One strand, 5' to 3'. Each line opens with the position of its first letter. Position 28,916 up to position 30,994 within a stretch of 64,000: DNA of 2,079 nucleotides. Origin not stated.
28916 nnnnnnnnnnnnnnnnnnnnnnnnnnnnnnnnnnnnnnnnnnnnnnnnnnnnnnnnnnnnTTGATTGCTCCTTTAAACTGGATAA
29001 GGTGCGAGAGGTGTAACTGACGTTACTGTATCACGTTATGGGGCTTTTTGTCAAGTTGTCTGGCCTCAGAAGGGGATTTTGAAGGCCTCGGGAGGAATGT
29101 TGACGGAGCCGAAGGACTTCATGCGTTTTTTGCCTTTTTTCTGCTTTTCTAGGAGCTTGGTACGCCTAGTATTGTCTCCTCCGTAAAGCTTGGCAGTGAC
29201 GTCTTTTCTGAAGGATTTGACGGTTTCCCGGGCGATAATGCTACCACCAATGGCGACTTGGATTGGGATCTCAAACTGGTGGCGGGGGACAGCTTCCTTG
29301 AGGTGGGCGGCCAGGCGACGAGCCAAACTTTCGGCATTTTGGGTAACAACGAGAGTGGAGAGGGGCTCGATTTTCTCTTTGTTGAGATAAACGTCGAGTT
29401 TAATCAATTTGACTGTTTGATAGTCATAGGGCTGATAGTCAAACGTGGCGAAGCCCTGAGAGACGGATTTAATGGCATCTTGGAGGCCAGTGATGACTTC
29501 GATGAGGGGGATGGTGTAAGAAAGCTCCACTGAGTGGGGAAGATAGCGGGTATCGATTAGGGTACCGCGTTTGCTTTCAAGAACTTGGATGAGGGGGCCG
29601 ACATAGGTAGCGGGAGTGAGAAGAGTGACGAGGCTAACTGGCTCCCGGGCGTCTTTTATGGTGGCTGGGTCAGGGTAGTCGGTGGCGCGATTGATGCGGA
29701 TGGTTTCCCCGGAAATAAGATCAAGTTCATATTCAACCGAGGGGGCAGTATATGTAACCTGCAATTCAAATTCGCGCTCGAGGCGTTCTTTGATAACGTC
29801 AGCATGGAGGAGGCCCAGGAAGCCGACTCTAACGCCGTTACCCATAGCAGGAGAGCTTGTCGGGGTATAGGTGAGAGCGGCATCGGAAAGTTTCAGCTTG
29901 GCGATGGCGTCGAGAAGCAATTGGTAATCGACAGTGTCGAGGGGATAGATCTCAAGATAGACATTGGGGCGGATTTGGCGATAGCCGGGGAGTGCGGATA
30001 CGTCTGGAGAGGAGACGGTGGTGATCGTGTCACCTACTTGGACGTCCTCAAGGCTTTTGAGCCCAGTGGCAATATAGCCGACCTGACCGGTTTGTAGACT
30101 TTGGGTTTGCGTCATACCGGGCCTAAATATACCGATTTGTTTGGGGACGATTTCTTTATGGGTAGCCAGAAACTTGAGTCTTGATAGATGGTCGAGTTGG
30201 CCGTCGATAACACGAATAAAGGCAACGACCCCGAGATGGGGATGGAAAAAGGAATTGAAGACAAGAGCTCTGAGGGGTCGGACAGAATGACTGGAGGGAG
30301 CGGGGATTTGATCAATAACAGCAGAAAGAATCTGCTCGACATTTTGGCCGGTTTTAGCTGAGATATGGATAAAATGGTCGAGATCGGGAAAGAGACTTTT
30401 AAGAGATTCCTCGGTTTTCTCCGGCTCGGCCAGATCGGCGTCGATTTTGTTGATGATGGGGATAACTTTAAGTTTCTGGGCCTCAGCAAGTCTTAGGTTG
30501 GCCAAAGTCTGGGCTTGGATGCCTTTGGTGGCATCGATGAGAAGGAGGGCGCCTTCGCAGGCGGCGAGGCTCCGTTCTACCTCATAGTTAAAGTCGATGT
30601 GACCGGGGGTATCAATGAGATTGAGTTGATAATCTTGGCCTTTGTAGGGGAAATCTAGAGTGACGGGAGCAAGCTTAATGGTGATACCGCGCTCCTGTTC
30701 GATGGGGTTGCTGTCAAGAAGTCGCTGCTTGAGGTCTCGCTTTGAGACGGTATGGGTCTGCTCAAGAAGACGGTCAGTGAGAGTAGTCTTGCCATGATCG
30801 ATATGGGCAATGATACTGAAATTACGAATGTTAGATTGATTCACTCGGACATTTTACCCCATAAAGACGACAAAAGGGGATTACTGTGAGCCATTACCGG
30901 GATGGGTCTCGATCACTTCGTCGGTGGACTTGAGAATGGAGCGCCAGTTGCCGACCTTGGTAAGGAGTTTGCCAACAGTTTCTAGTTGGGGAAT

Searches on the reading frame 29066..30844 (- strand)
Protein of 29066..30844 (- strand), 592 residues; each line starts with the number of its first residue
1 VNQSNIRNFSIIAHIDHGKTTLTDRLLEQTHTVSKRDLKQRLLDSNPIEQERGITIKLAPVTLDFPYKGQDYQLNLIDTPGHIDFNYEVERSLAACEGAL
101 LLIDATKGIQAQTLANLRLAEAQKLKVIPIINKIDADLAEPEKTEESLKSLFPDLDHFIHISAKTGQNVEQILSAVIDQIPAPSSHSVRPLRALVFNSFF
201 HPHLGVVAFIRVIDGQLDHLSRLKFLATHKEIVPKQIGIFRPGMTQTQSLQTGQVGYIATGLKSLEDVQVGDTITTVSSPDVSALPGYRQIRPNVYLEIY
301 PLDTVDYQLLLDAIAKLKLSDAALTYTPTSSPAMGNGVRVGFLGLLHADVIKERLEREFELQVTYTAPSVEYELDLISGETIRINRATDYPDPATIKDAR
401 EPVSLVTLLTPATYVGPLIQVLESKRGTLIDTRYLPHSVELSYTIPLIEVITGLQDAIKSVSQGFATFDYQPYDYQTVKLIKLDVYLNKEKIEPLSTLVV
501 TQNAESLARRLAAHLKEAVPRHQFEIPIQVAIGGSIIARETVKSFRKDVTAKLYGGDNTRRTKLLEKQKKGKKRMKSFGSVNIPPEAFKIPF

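Call 11: find_related_loci(query=window:29066-30844:-, collection=genome_contigs, flank=6000)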
Query window:29066-30844:- (592 aa) in genome_contigs; peptide patterns used: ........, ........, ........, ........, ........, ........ (x = any residue, [..] = any of these).
600 stretches matched a pattern (row limit reached: there are more); 586 encode a relative of the query (tblastn E <= 1e-3); the best 80 are kept; 80 distinct loci.
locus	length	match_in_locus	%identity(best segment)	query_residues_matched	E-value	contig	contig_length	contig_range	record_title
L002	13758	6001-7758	48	5-588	0e+0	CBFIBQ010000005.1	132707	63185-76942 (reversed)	MAG: Salibacteraceae bacterium isolate Co_bin_522_indstr genome assembly, contig: Co_bin_522_indstr_c5, whole genome sho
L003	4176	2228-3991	49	5-588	0e+0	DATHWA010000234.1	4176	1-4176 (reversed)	MAG TPA_asm: Gillisia sp. isolate SMAG_U16147 k141_308659, whole genome shotgun sequence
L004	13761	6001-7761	50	4-588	0e+0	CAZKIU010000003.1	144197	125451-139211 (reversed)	MAG TPA_asm: uncultured Prolixibacteraceae bacterium isolate SRP220891_co2_2 genome assembly, contig: NODE_97_length_144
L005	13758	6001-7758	49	5-588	0e+0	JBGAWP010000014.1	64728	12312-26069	MAG: Chitinophagales bacterium isolate MAG_MBR_AS.25 MBRAS-25_NODE_14_length_64728_cov_5.223121, whole genome shotgun se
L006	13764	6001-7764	48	5-588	0e+0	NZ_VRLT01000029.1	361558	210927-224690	Mesonia sp. HuA40 NODE_2_length_361558, whole genome shotgun sequence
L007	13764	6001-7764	47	5-588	0e+0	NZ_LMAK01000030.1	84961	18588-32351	Formosa algae strain KMM 3553 contig00030, whole genome shotgun sequence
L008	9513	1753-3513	48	5-588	0e+0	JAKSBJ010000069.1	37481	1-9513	MAG: Flavobacteriales bacterium isolate MAG.175 k141_8465900, whole genome shotgun sequence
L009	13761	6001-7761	49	4-588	0e+0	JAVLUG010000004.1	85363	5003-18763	Porphyromonadaceae sp. NP-X soapdenovo_K_127_4, whole genome shotgun sequence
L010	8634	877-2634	48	5-588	0e+0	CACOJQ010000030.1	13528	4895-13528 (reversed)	MAG: uncultured Bacteroidetes bacterium isolate AH-321-K21 genome assembly, contig: AH-321-K21_NODE_30, whole genome sho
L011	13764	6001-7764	47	5-588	0e+0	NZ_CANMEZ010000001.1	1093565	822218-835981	Uncultured Kordia sp. isolate 396.fasta NODE_1, whole genome shotgun sequence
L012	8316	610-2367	48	5-588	0e+0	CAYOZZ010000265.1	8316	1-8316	MAG TPA_asm: uncultured Bacteroidales bacterium isolate binchicken_co219_44 genome assembly, contig: k141_367326, whole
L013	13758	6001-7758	48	5-588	0e+0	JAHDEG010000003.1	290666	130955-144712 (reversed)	MAG: Flavobacteriales bacterium isolate MAG-176 ND_6, whole genome shotgun sequence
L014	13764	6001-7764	47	5-588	0e+0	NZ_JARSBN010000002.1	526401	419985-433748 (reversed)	Winogradskyella marincola strain YYF002 NODE_2_length_526401_cov_234.312152, whole genome shotgun sequence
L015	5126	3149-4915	47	1-588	0e+0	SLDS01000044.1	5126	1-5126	MAG: Flavobacteriales bacterium isolate CSSed162cmB_560 CSSed16-2cmB-84785, whole genome shotgun sequence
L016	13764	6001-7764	47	5-588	0e+0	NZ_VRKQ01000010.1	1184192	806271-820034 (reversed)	Seonamhaeicola maritimus strain 1505 scaffold31, whole genome shotgun sequence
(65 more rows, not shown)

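Call 15: find_homologous_proteins(query=window:29066-30844:-, max_evalue=1e-100)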
Query window:29066-30844:- (592 aa): 7991 proteins with E <= 1e-100 among 8000 candidates; the best 120 are listed.
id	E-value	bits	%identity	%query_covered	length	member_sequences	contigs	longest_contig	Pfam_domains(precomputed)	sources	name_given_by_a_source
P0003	0.0e+0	1299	100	100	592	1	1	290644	PF00679.31,PF06421.18,PF00009.34,PF03144.32,PF00071.29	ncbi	-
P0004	0.0e+0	1058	79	100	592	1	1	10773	PF00679.31,PF06421.18,PF00009.34,PF03144.32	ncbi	-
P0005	0.0e+0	1046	79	99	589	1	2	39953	PF00679.31,PF06421.18,PF00009.34,PF03144.32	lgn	-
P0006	1.4e-284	963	72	100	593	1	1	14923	PF00679.31,PF06421.18,PF00009.34,PF03144.32,PF00071.29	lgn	-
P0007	1.3e-253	861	66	100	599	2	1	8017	PF00679.31,PF06421.18,PF00009.34,PF00071.29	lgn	-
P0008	2.3e-245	834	65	100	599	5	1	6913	PF00679.31,PF06421.18,PF00009.34,PF03144.32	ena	-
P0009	1.2e-240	818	62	100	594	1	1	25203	PF00679.31,PF06421.18,PF00009.34,PF03144.32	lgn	-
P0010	1.5e-239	814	63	100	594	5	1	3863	PF00679.31,PF06421.18,PF00009.34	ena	-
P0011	5.8e-239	812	63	100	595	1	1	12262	PF00679.31,PF06421.18,PF00009.34,PF03144.32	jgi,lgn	jgi:GTP-binding protein LepA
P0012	1.1e-236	805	61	99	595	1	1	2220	PF00679.31,PF06421.18,PF00009.34,PF03144.32,PF00071.29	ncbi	-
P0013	1.9e-235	801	61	100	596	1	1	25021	PF00679.31,PF06421.18,PF00009.34,PF03144.32,PF00071.29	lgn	-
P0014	8.8e-233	792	61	99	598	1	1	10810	PF00679.31,PF06421.18,PF00009.34,PF03144.32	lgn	-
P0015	3.7e-230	783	62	100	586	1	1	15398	PF01926.30,PF00679.31,PF06421.18,PF00009.34,PF03144.32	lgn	-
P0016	3.7e-229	780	61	100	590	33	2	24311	PF00679.31,PF06421.18,PF00009.34,PF03144.32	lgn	-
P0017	1.4e-224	765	60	100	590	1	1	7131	PF00679.31,PF06421.18,PF00009.34,PF03144.32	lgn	-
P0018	3.6e-224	764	59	99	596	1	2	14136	PF00679.31,PF06421.18,PF00009.34,PF03144.32,PF00071.29,PF22042.3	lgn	-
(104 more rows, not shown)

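Call 17: find_encoding_contigs(protein=P0004, flank=8000, max_places=2)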
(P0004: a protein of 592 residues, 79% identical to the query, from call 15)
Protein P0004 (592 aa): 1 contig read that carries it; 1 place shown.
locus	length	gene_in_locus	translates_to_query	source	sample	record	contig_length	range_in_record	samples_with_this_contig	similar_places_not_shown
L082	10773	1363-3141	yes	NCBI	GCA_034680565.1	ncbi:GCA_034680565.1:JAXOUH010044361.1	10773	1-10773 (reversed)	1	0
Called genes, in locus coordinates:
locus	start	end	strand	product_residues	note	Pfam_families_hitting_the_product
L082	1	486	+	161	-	?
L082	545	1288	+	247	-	-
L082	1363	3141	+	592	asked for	PF00009:GTP_EFTU, PF03144:GTP_EFTU_D2, PF00679:EFG_C, PF06421:LepA_C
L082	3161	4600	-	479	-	PF01229:Glyco_hydro_39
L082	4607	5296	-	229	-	-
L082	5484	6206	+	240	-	PF01628:HrcA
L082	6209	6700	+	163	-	PF01025:GrpE, PF16454:PI3K_P85_iSH2 (weak)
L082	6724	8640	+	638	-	PF00012:HSP70, PF06723:MreB_Mbl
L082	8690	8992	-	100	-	-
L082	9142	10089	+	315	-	-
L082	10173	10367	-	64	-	-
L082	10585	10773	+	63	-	?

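Call 18: find_encoding_contigs(protein=P0005, flank=8000, max_places=2)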
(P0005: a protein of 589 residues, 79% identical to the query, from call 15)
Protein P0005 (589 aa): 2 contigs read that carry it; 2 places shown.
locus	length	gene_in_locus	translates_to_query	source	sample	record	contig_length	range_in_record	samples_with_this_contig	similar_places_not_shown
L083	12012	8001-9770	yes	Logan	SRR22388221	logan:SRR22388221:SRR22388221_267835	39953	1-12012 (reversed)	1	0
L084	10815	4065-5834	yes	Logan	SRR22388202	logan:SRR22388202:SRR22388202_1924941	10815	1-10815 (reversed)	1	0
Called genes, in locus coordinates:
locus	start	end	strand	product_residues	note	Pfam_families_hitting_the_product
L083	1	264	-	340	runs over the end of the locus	PF04140:ICMT (faint), PF04191:PEMT (weak)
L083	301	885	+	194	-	-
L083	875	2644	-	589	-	-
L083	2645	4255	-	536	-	PF00041:fn3 (weak), PF16656:Pur_ac_phosph_N, PF13473:Cupredoxin_1 (faint), PF19077:Big_13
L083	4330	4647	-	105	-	-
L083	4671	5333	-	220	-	-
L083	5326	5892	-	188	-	PF05137:PilN (weak)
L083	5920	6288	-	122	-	PF01649:Ribosomal_S20p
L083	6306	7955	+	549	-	PF03023:MurJ, PF01554:MatE (weak), PF13440:Polysacc_synt_3, PF01554:MatE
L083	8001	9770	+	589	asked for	PF00009:GTP_EFTU, PF03144:GTP_EFTU_D2, PF00679:EFG_C, PF06421:LepA_C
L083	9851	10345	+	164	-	-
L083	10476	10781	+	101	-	-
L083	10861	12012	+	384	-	?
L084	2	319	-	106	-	?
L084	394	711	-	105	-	-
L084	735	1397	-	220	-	-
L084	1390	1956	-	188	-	PF05137:PilN (weak)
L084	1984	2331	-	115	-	PF01649:Ribosomal_S20p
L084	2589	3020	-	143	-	-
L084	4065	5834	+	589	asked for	PF00009:GTP_EFTU, PF03144:GTP_EFTU_D2, PF00679:EFG_C, PF06421:LepA_C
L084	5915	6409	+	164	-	-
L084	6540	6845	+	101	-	-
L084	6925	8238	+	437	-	PF01522:Polysacc_deac_1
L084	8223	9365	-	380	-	PF13200:DUF4015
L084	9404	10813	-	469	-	?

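Call 19: find_encoding_contigs(protein=P0006, flank=8000, max_places=2)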
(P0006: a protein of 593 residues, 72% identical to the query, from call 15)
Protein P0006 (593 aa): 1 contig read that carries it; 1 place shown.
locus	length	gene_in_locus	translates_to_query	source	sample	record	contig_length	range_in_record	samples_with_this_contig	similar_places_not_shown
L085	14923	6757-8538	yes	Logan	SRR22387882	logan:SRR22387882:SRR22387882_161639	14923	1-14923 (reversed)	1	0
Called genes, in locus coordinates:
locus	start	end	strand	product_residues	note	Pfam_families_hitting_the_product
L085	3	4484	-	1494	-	?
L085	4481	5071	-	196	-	-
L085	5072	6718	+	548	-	PF03023:MurJ, PF01554:MatE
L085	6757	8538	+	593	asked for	PF00009:GTP_EFTU, PF00071:Ras (weak), PF03144:GTP_EFTU_D2 (weak), PF00679:EFG_C, PF06421:LepA_C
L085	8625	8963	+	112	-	-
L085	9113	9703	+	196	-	-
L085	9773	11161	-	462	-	PF01229:Glyco_hydro_39, PF11790:Glyco_hydro_cc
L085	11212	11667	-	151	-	-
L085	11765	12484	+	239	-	PF01628:HrcA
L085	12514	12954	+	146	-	PF01025:GrpE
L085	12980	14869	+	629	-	PF00012:HSP70, PF06723:MreB_Mbl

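Call 25: find_encoding_contigs(protein=P0007, flank=6000, max_places=2)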
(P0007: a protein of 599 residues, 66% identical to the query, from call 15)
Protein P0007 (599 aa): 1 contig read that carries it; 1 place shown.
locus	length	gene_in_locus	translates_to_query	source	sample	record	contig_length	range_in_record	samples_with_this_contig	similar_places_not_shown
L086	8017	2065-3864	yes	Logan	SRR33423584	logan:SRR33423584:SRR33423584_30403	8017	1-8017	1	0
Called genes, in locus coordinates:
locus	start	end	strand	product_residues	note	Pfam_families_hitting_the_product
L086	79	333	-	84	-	PF01649:Ribosomal_S20p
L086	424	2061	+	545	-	PF03023:MurJ, PF13440:Polysacc_synt_3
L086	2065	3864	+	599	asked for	PF00009:GTP_EFTU, PF00071:Ras (weak), PF00679:EFG_C, PF06421:LepA_C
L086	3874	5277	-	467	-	PF01229:Glyco_hydro_39, PF11790:Glyco_hydro_cc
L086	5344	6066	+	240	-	PF01628:HrcA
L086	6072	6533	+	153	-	PF01025:GrpE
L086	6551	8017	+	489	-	?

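Call 26: find_encoding_contigs(protein=P0009, flank=6000, max_places=2)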
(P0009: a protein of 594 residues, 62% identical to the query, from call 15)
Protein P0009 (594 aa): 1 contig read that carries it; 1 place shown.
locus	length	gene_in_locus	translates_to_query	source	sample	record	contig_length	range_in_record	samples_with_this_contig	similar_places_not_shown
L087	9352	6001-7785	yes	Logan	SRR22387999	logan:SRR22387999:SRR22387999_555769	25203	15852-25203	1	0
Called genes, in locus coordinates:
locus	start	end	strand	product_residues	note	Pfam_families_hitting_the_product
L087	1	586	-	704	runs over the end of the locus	-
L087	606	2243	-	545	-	PF00041:fn3 (weak), PF16656:Pur_ac_phosph_N, PF13473:Cupredoxin_1, PF19077:Big_13 (weak)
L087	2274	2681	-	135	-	-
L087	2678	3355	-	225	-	-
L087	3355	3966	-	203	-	PF05137:PilN (weak)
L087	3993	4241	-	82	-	PF01649:Ribosomal_S20p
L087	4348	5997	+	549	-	PF01943:Polysacc_synt (weak), PF03023:MurJ, PF01554:MatE (faint)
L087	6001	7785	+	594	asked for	PF00009:GTP_EFTU, PF03144:GTP_EFTU_D2 (weak), PF00679:EFG_C, PF06421:LepA_C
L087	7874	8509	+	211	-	-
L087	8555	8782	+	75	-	-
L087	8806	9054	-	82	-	PF05016:ParE_toxin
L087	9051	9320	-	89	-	PF02604:PhdYeFM_antitox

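Call 27: find_encoding_contigs(protein=P0013, flank=6000, max_places=2)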
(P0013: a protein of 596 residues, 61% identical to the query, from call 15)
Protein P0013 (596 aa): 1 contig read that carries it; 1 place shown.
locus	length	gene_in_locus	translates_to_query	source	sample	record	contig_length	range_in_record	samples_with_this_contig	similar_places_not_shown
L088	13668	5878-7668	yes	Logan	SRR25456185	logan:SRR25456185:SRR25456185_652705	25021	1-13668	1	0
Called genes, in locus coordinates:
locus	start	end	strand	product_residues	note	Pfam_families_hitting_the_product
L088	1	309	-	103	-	?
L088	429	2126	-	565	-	PF00041:fn3 (weak), PF16656:Pur_ac_phosph_N, PF13473:Cupredoxin_1, PF19077:Big_13 (weak)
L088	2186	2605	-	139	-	-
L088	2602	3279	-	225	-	-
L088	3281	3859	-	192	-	PF05137:PilN (faint)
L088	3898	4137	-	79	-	PF01649:Ribosomal_S20p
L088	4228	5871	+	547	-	PF03023:MurJ, PF01554:MatE (weak)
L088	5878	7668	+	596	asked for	PF00009:GTP_EFTU, PF00071:Ras (weak), PF03144:GTP_EFTU_D2 (weak), PF00679:EFG_C, PF06421:LepA_C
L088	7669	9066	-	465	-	PF01229:Glyco_hydro_39, PF11790:Glyco_hydro_cc (weak)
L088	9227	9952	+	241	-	PF01628:HrcA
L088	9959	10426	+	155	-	PF01025:GrpE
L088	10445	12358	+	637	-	PF00012:HSP70, PF06723:MreB_Mbl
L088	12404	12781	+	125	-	PF22091:DUF6941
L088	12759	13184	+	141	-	-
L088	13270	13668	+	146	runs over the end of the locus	-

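Call 53: find_encoding_contigs(protein=P0011, flank=6000, max_places=2)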
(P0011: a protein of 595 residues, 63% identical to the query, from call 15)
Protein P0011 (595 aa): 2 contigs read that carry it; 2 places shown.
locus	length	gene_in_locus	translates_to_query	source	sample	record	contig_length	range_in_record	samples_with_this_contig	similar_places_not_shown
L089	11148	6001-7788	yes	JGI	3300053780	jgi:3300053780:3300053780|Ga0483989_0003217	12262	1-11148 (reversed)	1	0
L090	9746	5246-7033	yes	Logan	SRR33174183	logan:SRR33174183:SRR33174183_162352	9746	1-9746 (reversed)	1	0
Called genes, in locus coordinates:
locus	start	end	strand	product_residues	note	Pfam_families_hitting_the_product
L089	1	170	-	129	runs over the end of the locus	-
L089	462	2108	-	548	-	PF00041:fn3, PF16656:Pur_ac_phosph_N, PF13473:Cupredoxin_1, PF19077:Big_13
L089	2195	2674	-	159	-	-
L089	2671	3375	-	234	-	-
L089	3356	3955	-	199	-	-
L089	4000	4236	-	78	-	PF01649:Ribosomal_S20p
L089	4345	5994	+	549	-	PF01554:MatE (faint), PF03023:MurJ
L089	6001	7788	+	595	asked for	PF00009:GTP_EFTU, PF03144:GTP_EFTU_D2 (weak), PF00679:EFG_C, PF06421:LepA_C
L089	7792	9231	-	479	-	PF01229:Glyco_hydro_39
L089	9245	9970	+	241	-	PF01628:HrcA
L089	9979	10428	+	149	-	PF01025:GrpE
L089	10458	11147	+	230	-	?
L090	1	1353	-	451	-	?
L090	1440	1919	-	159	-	-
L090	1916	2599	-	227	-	-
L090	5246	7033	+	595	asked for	PF00009:GTP_EFTU, PF03144:GTP_EFTU_D2 (weak), PF00679:EFG_C, PF06421:LepA_C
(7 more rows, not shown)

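Call 54: find_encoding_contigs(protein=P0016, flank=6000, max_places=2)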
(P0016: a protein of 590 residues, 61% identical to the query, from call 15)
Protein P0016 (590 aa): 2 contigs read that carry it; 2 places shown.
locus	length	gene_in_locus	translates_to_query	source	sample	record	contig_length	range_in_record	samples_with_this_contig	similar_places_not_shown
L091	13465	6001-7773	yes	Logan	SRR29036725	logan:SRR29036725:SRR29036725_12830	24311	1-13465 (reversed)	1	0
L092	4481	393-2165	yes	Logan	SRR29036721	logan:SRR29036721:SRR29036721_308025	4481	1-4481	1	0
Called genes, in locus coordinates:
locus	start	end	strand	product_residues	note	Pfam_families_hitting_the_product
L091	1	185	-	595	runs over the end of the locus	-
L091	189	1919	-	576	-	PF13473:Cupredoxin_1 (faint), PF16656:Pur_ac_phosph_N, PF13620:CarboxypepD_reg (weak), PF19077:Big_13 (faint)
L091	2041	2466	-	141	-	-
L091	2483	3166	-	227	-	-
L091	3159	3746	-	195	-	PF05137:PilN (faint)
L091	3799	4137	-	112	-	PF01649:Ribosomal_S20p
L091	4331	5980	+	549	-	PF03023:MurJ, PF01554:MatE (faint), PF01943:Polysacc_synt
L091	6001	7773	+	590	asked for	PF00009:GTP_EFTU, PF03144:GTP_EFTU_D2 (faint), PF00679:EFG_C, PF06421:LepA_C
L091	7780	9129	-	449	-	PF01229:Glyco_hydro_39, PF11790:Glyco_hydro_cc (faint)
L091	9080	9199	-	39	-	-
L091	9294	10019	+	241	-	PF01628:HrcA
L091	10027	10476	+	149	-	PF01025:GrpE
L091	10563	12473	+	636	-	PF00012:HSP70, PF06723:MreB_Mbl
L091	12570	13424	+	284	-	PF00226:DnaJ, PF01556:DnaJ_C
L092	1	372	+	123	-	?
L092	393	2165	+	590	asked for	PF00009:GTP_EFTU, PF03144:GTP_EFTU_D2 (faint), PF00679:EFG_C, PF06421:LepA_C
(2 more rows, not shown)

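Call 60: search_protein_families(library=pfam, proteins=[L085:9113-9703:+, L085:8625-8963:+, L084:5915-6409:+, L084:6540-6845:+, L087:7874-8509:+, L087:8555-8782:+, L085:11212-11667:-, L082:4607-5296:-], max_evalue=0.1)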
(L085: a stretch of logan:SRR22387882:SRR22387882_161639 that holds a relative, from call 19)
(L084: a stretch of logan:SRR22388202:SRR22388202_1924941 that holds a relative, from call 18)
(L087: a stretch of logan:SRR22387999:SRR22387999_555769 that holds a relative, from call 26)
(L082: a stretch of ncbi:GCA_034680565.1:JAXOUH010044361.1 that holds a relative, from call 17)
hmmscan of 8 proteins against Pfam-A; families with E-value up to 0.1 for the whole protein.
L085:9113-9703:+ (196 aa): 0 families

L085:8625-8963:+ (112 aa): 0 families

L084:5915-6409:+ (164 aa): 0 families

L084:6540-6845:+ (101 aa): 0 families

L087:7874-8509:+ (211 aa): 0 families

L087:8555-8782:+ (75 aa): 0 families

L085:11212-11667:- (151 aa): 0 families

L082:4607-5296:- (229 aa): 1 family
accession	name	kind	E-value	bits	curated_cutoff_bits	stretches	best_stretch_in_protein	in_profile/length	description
PF13455.12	MUG113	-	0.089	13.8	22.3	0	122-174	5-50/73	Meiotically up-regulated gene 113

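Call 73: find_encoding_contigs(protein=P0015, flank=5000, max_places=2)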
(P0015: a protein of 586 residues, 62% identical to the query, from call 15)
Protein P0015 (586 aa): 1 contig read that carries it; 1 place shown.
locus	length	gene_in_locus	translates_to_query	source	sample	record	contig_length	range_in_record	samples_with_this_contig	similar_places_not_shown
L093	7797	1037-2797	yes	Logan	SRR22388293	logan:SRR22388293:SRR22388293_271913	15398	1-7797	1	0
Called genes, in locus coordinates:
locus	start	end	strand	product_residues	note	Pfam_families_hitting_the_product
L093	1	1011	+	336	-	?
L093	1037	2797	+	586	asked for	PF00009:GTP_EFTU, PF01926:MMR_HSR1 (weak), PF03144:GTP_EFTU_D2, PF00679:EFG_C, PF06421:LepA_C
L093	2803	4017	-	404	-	PF00817:IMS, PF11799:IMS_C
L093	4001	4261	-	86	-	-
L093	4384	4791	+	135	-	PF00293:NUDIX, PF14815:NUDIX_4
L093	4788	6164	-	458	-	PF01229:Glyco_hydro_39, PF11790:Glyco_hydro_cc (weak)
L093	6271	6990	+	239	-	PF01628:HrcA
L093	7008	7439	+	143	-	PF01025:GrpE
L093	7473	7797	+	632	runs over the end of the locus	PF00012:HSP70, PF06723:MreB_Mbl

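Call 74: find_encoding_contigs(protein=P0014, flank=5000, max_places=2)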
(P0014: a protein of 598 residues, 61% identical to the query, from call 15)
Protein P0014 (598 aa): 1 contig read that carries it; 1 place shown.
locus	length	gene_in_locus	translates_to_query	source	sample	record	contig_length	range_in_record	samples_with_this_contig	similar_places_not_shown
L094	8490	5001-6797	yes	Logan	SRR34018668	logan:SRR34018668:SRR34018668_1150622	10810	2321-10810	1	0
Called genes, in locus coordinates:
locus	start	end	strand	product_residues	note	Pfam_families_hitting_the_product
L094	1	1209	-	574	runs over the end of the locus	PF16656:Pur_ac_phosph_N, PF13473:Cupredoxin_1, PF19077:Big_13 (weak)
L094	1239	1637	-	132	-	-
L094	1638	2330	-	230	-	-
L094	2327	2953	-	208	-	-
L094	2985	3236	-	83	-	PF01649:Ribosomal_S20p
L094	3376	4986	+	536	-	PF01943:Polysacc_synt (weak), PF03023:MurJ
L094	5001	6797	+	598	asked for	PF00009:GTP_EFTU, PF03144:GTP_EFTU_D2, PF00679:EFG_C, PF06421:LepA_C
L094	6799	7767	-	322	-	-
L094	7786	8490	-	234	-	?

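Call 98: find_encoding_contigs(protein=P0018, flank=6000, max_places=3)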
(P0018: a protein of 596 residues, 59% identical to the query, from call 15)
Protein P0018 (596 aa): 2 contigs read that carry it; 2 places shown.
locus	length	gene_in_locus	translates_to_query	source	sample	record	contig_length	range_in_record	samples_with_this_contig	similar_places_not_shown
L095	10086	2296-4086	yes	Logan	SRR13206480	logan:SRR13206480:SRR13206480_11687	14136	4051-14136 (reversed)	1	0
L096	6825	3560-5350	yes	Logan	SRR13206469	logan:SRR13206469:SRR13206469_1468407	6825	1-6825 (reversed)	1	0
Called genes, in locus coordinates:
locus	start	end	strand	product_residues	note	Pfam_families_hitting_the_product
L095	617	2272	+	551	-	PF01554:MatE (faint), PF03023:MurJ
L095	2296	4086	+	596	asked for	PF00009:GTP_EFTU, PF00071:Ras (weak), PF03144:GTP_EFTU_D2, PF22042:EF-G_D2 (weak), PF00679:EFG_C, PF06421:LepA_C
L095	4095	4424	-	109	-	-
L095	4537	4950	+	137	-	-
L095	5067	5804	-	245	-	-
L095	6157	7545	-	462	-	PF01229:Glyco_hydro_39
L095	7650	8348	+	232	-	PF01628:HrcA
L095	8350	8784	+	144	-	PF01025:GrpE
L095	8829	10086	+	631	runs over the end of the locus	PF00012:HSP70, PF06723:MreB_Mbl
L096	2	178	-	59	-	?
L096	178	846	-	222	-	-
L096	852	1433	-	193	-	PF05137:PilN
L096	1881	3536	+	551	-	PF01554:MatE (faint), PF03023:MurJ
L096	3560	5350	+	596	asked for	PF00009:GTP_EFTU, PF00071:Ras (weak), PF03144:GTP_EFTU_D2, PF22042:EF-G_D2 (weak), PF00679:EFG_C, PF06421:LepA_C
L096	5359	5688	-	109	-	-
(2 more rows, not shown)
